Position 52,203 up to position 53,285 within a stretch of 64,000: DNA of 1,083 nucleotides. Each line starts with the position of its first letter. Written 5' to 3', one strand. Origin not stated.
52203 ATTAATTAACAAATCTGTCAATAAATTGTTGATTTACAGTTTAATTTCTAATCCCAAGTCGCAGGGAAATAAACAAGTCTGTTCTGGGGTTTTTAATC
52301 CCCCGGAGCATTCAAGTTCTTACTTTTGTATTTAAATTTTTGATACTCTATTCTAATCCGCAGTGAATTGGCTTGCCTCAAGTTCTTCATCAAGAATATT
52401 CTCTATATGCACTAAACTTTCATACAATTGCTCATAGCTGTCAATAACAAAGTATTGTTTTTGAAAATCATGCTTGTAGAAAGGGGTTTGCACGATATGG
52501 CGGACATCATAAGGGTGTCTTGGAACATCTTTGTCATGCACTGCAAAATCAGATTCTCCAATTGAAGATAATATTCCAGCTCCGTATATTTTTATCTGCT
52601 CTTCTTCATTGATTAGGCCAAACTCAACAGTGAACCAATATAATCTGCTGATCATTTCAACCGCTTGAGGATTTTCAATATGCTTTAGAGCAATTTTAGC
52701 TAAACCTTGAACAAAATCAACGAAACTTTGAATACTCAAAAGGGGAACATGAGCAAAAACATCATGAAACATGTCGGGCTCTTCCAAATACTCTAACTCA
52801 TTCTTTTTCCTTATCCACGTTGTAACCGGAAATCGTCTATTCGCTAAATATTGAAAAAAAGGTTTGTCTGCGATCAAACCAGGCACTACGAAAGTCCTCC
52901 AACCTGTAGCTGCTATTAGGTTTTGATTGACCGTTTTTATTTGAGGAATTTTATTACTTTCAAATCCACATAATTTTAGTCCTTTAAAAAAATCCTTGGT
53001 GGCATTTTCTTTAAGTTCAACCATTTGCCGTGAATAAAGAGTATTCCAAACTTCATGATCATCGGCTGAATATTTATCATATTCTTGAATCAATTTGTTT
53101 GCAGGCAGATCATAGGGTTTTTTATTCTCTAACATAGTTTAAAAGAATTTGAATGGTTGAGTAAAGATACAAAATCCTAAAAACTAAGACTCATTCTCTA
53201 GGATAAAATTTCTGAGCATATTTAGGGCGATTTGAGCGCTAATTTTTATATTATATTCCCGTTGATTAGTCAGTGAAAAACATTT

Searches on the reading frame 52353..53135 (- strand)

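Call 3: search_protein_families(library=pfam, proteins=[window:52353-53135:-], max_evalue=0.01)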
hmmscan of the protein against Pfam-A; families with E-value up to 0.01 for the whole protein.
window:52353-53135:- (260 aa): 1 family
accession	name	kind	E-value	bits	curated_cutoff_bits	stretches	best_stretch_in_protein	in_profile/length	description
PF00351.26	Biopterin_H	-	2.8e-47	161.8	22.7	1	21-249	60-289/331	Biopterin-dependent aromatic amino acid hydroxylase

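Call 4: search_protein_families(library=ncbifam, proteins=[window:52353-53135:-], max_evalue=0.01)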
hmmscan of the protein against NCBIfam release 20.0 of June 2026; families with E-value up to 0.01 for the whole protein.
window:52353-53135:- (260 aa): 7 families
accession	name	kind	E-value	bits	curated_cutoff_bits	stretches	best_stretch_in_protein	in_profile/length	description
NF008877.0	PRK11913.1-2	equivalog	3e-83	278.9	247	1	15-252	17-253/264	phenylalanine 4-monooxygenase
TIGR01267.1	Phe4hydrox_mono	equivalog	1.9e-81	273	264.75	1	16-242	5-229/248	phenylalanine 4-monooxygenase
NF010657.0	PRK14056.1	equivalog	8.6e-53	180.2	346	2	16-157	17-157/580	aromatic amino acid hydroxylase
TIGR01268.1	Phe4hydrox_tetr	equivalog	3.4e-43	148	704.8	1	21-243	162-385/436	phenylalanine 4-monooxygenase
TIGR01269.1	Tyr_3_monoox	equivalog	8.6e-43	146.9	654.65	1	22-241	184-404/457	tyrosine 3-monooxygenase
TIGR01270.1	Trp_5_monoox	equivalog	6.8e-38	130.5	705.5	1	21-241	189-411/464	tryptophan 5-monooxygenase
NF010656.0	PRK14055.1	equivalog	1.9e-22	80.1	472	1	28-253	105-342/362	aromatic amino acid hydroxylase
